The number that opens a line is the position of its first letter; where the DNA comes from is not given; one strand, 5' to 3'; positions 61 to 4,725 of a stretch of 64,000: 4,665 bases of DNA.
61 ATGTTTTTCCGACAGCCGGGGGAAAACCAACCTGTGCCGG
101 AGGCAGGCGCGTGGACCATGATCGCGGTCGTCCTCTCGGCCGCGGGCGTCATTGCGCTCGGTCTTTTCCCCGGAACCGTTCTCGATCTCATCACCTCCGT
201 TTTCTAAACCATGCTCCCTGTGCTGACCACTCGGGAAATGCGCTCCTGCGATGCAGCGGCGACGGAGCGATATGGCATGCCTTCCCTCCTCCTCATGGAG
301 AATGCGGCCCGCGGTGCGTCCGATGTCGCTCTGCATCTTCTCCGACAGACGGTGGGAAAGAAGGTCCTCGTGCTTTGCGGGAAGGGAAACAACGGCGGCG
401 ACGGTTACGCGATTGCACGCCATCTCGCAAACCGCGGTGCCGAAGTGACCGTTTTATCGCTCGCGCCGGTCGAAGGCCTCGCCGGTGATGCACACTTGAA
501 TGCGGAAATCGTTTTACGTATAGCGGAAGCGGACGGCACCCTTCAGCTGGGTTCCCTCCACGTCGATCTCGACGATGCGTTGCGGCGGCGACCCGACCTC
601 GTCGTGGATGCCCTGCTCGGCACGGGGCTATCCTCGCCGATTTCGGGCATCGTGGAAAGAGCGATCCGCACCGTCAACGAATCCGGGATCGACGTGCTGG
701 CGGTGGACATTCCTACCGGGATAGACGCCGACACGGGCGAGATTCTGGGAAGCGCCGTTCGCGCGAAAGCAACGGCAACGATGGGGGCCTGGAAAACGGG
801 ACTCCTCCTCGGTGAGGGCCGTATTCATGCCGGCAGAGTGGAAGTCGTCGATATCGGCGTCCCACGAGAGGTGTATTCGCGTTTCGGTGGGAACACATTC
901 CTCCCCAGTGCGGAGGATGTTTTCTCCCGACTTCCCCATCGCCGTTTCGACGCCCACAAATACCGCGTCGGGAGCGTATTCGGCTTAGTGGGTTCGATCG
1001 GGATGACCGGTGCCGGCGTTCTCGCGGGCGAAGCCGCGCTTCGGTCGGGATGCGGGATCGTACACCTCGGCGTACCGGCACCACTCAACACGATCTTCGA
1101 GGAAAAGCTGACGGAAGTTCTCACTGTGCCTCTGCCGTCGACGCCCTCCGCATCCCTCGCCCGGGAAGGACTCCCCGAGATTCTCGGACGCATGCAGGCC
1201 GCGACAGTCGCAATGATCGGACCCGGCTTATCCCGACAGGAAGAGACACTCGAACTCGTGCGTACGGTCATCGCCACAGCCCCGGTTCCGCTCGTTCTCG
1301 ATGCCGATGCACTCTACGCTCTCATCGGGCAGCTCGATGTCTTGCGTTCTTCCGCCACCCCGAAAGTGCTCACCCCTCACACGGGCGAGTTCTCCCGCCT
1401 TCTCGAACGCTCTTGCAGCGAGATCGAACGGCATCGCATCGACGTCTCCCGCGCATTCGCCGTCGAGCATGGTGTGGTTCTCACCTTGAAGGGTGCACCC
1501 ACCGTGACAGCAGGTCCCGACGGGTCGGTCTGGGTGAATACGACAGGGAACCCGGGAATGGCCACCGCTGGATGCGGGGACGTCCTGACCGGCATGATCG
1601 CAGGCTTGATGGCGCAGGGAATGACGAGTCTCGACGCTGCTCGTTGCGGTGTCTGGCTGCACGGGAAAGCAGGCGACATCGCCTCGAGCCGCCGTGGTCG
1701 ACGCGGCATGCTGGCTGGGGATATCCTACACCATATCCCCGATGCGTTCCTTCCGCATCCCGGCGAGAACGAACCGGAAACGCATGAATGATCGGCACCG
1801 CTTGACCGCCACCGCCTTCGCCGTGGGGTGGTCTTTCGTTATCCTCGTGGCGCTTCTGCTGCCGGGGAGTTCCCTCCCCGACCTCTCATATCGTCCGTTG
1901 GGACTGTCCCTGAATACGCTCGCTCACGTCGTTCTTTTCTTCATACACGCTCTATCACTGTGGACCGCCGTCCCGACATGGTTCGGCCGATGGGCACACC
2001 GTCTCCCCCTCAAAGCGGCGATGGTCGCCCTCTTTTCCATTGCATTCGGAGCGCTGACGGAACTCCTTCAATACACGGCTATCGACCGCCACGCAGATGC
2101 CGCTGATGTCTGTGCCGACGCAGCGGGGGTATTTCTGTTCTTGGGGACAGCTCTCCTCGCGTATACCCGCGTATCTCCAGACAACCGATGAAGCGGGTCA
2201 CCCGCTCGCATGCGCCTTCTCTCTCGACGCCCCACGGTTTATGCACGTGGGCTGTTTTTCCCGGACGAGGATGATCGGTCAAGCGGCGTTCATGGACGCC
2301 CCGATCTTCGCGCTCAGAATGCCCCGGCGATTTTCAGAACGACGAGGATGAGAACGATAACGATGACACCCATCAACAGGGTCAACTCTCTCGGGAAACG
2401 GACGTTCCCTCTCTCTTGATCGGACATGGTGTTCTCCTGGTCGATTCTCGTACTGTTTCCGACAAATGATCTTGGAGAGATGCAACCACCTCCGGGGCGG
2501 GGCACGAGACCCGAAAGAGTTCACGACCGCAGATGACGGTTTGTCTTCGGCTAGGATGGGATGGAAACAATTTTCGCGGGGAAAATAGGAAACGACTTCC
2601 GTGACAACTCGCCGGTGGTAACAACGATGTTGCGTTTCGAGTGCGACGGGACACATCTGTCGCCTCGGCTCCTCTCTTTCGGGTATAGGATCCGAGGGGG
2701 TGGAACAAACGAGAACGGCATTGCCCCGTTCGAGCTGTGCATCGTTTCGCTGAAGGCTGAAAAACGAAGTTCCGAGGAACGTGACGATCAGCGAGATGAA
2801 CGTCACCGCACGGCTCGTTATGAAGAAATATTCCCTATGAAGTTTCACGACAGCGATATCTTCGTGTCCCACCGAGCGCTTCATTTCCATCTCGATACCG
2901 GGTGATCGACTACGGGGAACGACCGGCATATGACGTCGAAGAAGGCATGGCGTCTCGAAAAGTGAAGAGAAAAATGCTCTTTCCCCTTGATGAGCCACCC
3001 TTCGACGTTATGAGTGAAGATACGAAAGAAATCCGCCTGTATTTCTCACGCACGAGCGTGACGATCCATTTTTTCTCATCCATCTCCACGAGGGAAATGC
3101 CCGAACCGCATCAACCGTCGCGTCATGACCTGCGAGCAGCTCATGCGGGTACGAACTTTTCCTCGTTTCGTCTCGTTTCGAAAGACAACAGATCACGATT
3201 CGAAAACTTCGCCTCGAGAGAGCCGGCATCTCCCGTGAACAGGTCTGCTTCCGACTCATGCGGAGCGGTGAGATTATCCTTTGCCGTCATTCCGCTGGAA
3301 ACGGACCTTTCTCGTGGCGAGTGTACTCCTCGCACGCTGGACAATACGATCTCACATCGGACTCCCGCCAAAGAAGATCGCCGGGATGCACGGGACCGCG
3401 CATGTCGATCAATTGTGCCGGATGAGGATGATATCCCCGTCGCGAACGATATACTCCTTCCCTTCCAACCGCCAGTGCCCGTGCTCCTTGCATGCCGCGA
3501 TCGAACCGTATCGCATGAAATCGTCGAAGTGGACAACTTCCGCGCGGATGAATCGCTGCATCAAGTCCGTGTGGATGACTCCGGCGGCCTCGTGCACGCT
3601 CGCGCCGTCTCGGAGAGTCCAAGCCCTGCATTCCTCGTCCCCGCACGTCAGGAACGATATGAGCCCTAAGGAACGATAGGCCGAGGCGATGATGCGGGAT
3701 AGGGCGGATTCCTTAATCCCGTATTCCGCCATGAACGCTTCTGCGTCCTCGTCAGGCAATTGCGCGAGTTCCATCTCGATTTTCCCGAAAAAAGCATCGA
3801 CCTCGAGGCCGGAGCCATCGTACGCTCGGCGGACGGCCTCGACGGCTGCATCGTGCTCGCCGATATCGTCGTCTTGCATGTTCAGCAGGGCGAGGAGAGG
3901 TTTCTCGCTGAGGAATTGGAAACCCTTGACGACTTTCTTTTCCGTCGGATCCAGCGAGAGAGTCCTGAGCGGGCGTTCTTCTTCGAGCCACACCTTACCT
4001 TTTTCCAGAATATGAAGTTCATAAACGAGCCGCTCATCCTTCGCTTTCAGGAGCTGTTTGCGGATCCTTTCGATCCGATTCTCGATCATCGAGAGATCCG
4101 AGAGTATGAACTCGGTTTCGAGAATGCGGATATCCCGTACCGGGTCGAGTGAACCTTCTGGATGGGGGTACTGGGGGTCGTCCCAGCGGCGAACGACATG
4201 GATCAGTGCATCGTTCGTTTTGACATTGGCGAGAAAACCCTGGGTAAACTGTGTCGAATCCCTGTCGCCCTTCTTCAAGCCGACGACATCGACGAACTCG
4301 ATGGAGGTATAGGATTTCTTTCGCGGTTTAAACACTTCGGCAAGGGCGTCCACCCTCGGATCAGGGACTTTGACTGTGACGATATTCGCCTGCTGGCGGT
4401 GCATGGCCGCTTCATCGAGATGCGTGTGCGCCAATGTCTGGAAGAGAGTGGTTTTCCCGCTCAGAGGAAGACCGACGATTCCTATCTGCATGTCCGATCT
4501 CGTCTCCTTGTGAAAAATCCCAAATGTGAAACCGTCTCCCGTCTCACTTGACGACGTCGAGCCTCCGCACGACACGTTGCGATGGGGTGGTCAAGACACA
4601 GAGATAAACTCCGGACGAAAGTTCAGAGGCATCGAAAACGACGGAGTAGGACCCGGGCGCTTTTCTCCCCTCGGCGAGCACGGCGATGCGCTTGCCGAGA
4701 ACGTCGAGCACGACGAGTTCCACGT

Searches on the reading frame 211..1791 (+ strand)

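Call 64: search_protein_families(library=pfam, proteins=[window:211-1791:+], max_evalue=0.0001)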
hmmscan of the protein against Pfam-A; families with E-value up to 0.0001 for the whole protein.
window:211-1791:+ (526 aa): 2 families
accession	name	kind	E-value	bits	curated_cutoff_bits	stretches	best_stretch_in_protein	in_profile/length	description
PF01256.23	Carb_kinase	-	1.1e-54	185.9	27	1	259-510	4-241/242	NAD(P)H-hydrate dehydratase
PF03853.21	YjeF_N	-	2.1e-47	161.7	24.9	1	28-197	4-169/169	YjeF-related protein N-terminus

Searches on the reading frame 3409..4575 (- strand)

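Call 10: search_protein_families(library=pfam, proteins=[window:3409-4575:-], max_evalue=0.001)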
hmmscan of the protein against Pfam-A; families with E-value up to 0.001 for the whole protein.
window:3409-4575:- (388 aa): 2 families
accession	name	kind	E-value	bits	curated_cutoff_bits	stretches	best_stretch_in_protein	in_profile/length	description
PF06071.19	YchF-GTPase_C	-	6.3e-34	116.4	27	1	305-388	1-84/84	Protein of unknown function (DUF933)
PF01926.29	MMR_HSR1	-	5.5e-07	30.1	21.9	1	30-130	1-85/113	50S ribosome-binding GTPase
